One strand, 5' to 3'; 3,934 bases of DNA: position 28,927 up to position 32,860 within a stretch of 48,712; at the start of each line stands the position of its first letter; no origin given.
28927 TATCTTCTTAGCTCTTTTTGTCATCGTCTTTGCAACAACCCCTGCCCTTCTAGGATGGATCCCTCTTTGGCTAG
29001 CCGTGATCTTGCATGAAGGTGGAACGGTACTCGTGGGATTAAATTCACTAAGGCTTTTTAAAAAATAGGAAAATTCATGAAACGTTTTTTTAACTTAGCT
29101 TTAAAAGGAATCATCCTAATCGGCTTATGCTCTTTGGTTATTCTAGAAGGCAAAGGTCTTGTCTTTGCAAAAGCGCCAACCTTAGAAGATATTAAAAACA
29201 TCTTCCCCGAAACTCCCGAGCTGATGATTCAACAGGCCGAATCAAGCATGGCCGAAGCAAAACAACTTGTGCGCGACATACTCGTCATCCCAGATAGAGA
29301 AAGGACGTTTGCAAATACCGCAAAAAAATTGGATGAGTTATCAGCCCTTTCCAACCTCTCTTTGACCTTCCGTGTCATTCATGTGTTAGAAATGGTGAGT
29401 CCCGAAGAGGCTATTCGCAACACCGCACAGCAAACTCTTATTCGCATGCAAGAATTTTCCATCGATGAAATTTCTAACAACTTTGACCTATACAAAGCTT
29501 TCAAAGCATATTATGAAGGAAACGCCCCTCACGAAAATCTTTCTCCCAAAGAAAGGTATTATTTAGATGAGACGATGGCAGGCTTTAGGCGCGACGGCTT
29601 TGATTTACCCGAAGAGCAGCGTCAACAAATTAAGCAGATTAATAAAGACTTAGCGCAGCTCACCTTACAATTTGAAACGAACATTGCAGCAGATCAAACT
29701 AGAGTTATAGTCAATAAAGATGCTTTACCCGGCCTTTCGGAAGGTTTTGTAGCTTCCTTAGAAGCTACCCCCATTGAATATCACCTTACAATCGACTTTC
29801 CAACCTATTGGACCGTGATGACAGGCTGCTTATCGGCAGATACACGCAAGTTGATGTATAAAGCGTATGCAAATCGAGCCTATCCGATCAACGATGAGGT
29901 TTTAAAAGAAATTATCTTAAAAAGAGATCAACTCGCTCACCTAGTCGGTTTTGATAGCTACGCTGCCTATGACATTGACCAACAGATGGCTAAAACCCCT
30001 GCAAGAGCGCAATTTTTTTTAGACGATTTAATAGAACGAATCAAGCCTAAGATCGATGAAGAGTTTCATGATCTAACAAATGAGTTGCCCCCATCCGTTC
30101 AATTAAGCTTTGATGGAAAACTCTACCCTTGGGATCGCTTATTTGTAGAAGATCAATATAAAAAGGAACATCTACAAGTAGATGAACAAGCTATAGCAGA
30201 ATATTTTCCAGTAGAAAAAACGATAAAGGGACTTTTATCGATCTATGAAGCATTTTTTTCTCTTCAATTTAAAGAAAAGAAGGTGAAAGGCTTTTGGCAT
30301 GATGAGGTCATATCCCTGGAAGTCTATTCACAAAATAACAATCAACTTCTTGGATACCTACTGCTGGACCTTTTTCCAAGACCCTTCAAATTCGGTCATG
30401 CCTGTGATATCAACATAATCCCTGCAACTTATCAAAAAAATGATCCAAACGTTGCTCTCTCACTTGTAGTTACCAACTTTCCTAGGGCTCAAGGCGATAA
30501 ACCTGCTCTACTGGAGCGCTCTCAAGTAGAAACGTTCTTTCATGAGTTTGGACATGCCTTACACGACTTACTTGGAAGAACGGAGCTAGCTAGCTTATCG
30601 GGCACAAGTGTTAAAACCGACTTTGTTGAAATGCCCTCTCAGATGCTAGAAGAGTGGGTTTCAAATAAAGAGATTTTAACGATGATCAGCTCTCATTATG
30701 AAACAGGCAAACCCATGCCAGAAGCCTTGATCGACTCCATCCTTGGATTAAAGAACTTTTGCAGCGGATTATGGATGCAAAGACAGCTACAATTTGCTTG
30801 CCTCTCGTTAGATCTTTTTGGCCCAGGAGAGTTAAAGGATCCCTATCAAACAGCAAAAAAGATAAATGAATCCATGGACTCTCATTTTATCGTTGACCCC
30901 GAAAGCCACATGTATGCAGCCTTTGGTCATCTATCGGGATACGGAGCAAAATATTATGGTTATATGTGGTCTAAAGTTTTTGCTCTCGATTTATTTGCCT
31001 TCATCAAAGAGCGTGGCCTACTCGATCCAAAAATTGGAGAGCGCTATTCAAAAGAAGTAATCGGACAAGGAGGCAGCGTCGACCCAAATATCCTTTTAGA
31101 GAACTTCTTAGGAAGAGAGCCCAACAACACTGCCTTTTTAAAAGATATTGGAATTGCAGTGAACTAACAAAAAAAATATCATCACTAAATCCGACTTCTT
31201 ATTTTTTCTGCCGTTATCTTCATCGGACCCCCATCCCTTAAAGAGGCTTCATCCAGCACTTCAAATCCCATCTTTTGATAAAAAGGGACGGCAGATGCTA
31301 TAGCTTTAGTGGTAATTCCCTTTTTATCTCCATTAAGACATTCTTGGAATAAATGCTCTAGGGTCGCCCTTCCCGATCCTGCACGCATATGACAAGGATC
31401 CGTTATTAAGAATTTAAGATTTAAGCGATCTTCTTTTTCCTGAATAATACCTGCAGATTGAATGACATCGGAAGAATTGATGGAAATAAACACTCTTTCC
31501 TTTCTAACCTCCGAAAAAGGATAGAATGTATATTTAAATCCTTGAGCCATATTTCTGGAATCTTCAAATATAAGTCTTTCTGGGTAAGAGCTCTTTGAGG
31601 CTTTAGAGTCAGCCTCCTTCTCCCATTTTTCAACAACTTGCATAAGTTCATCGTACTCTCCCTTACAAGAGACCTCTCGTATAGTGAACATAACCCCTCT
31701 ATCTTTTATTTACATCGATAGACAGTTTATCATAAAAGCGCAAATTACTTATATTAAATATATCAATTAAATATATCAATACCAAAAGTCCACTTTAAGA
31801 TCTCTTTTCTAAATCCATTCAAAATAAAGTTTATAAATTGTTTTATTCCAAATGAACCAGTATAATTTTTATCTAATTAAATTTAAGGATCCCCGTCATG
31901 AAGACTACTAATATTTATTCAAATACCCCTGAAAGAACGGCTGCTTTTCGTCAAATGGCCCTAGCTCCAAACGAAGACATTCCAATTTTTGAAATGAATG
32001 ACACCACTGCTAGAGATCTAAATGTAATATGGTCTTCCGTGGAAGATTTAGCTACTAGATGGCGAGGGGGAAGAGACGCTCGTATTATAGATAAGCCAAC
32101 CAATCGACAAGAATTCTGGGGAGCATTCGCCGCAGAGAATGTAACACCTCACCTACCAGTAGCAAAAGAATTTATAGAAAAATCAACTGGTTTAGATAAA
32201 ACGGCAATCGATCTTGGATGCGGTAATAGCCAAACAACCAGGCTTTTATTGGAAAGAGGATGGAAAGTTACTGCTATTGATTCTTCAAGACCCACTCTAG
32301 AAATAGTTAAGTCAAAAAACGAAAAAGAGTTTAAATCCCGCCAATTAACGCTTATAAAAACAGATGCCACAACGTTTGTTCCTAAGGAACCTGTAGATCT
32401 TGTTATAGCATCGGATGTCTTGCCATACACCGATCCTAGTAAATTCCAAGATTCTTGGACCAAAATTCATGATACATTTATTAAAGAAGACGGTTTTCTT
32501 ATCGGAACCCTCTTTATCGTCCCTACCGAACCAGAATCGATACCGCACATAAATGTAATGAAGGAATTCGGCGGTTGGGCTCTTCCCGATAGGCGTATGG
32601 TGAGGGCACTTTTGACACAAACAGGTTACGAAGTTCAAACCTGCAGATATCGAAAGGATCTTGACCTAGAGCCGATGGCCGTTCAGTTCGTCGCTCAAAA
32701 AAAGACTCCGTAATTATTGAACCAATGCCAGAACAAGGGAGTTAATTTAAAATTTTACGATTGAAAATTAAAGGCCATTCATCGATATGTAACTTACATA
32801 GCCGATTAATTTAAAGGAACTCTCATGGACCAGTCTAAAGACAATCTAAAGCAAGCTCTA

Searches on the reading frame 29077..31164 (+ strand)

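Call 51: search_protein_families(library=pfam, proteins=[window:29077-31164:+], max_evalue=0.00001)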
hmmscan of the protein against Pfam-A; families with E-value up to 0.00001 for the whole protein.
window:29077-31164:+ (696 aa): 1 family
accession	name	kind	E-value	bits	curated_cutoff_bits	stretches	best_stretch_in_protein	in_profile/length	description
PF01432.26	Peptidase_M3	-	1.2e-110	371.4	27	1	248-692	2-456/457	Peptidase family M3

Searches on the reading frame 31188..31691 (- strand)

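Call 52: search_protein_families(library=pfam, proteins=[window:31188-31691:-], max_evalue=0.00001)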
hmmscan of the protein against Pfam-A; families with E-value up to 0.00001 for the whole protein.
window:31188-31691:- (168 aa): 2 families
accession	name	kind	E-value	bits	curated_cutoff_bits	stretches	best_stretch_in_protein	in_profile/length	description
PF13673.13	Acetyltransf_10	-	2.3e-08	34.5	23.6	1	78-154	41-118/128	Acetyltransferase (GNAT) domain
PF13508.13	Acetyltransf_7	-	5.3e-07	30.4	27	1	65-145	3-84/84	Acetyltransferase (GNAT) domain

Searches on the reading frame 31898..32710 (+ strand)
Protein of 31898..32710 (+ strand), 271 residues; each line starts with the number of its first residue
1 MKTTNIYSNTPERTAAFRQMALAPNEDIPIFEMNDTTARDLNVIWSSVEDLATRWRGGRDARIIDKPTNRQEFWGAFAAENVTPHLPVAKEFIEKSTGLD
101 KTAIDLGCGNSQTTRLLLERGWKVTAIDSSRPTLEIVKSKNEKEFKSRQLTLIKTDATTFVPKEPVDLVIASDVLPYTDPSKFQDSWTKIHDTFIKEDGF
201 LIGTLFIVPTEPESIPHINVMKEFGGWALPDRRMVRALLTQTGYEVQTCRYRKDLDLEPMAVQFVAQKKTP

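Call 52: search_protein_families(library=pfam, proteins=[window:31898-32710:+], max_evalue=0.00001)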
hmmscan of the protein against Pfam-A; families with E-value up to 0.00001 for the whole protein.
window:31898-32710:+ (271 aa): 5 families
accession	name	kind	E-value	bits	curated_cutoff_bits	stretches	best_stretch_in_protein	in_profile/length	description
PF13649.12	Methyltransf_25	-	8.7e-11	42.8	27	1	104-192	2-91/97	Methyltransferase domain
PF08241.18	Methyltransf_11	-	2.7e-10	41.2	21.2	1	105-186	2-82/95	Methyltransferase domain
PF08242.18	Methyltransf_12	-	7.1e-09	36.7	30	1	104-199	1-96/98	Methyltransferase domain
PF13847.12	Methyltransf_31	-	1.9e-06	28.1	27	1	101-199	5-105/145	Methyltransferase domain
PF13489.12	Methyltransf_23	-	2.2e-06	27.9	27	1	98-246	21-161/164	Methyltransferase domain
